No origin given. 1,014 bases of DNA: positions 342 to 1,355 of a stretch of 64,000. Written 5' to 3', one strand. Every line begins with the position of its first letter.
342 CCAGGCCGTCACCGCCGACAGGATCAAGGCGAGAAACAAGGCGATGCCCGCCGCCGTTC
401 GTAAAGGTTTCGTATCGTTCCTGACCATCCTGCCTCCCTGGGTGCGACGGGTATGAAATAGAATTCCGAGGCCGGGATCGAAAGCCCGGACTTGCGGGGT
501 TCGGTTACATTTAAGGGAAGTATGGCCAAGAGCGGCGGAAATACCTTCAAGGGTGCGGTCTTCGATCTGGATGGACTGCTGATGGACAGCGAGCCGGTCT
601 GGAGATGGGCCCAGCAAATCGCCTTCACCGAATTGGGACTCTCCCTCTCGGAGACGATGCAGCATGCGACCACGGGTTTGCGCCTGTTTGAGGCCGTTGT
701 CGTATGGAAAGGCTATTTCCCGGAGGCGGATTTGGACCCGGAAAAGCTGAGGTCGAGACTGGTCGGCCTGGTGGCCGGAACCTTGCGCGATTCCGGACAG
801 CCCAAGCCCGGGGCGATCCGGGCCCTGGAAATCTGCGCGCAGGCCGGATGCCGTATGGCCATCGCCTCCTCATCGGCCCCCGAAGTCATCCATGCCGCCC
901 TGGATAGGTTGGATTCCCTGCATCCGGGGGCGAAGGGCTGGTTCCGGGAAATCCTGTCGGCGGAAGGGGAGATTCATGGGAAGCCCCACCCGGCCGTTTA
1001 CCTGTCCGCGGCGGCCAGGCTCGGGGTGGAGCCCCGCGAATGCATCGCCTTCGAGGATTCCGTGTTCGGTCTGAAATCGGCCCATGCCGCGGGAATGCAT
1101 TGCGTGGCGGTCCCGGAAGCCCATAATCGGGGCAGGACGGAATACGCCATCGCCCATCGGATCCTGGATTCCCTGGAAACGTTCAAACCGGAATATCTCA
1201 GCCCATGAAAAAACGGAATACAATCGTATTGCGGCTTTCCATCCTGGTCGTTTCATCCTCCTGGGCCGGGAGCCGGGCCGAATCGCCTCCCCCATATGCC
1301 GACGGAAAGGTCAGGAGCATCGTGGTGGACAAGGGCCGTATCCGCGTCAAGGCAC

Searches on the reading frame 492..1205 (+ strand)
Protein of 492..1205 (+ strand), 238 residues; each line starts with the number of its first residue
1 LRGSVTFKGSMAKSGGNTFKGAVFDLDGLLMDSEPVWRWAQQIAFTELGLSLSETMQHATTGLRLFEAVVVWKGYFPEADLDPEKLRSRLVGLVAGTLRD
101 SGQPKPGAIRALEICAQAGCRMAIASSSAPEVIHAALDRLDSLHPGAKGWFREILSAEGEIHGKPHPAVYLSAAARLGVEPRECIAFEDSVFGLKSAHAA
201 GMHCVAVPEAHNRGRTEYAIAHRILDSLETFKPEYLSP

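Call 4: search_protein_families(library=pfam, proteins=[window:492-1205:+], max_evalue=0.01)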
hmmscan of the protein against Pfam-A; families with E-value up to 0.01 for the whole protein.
window:492-1205:+ (238 aa): 4 families
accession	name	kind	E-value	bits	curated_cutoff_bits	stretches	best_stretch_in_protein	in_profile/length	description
PF00702.32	Hydrolase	-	3.6e-24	86.6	26.4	1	20-201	2-191/191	haloacid dehalogenase-like hydrolase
PF13419.12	HAD_2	-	1.1e-21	78.2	23.8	1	23-207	2-178/178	Haloacid dehalogenase-like hydrolase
PF13242.12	Hydrolase_like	-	2.4e-06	27.8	22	1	163-228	3-72/75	HAD-hyrolase-like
PF12710.13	HAD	-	0.00018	22.4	27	1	22-189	1-180/189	haloacid dehalogenase-like hydrolase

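Call 5: search_protein_families(library=ncbifam, proteins=[window:492-1205:+], max_evalue=0.01)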
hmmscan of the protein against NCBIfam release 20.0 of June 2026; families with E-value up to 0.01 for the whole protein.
window:492-1205:+ (238 aa): 24 families
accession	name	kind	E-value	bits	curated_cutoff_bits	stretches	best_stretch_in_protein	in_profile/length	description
NF008087.0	PRK10826.1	equivalog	6.5e-52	176.3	191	1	18-233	6-217/222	hexitol phosphatase HxpB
TIGR02009.1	PGMB-YQAB-SF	subfamily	3.9e-25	89.1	153.35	1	20-207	2-186/186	beta-phosphoglucomutase family hydrolase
NF008000.0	PRK10725.1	equivalog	1.1e-21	77.8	215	1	18-207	4-185/188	fructose-1-phosphate/6-phosphogluconate phosphatase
NF046057.1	bifunc_MtlD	equivalog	1.2e-19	70.2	800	1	17-210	5-194/683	bifunctional mannitol-1-phosphate dehydrogenase/phosphatase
NF008610.0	PRK11587.1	equivalog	7.3e-17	61.4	282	1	19-230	3-202/219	sugar phosphatase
TIGR01990.1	bPGM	equivalog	8.8e-17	61.7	189.4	1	106-207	92-186/187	beta-phosphoglucomutase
TIGR01509.1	HAD-SF-IA-v3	subfamily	1.9e-15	57.4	29.4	1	162-207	109-154/154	HAD-IA family hydrolase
NF053653.1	InDiPhoBT2121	equivalog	5.3e-13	49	245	1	20-207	2-186/216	inorganic diphosphatase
TIGR01449.2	PGP_bact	equivalog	6.6e-13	48.7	180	1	23-230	2-208/213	phosphoglycolate phosphatase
TIGR02253.1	CTE7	subfamily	1.4e-11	44.6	169.75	1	102-222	93-211/221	TIGR02253 family HAD-type hydrolase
NF009695.0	PRK13222.1-2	equivalog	3.2e-11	43.1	225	1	19-216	6-202/226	phosphoglycolate phosphatase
NF009697.0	PRK13222.1-4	equivalog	4e-11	42.7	327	1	18-216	6-202/232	phosphoglycolate phosphatase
NF007854.0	PRK10563.1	equivalog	2.1e-10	40.7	211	1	21-205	6-183/221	6-phosphogluconate phosphatase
TIGR01454.1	AHBA_synth_RP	hypoth_equivalog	4e-10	39.7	246.65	1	113-207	85-174/205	AHBA synthesis associated protein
NF009698.0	PRK13223.1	equivalog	2.2e-09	36.9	466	1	22-216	16-209/272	phosphoglycolate phosphatase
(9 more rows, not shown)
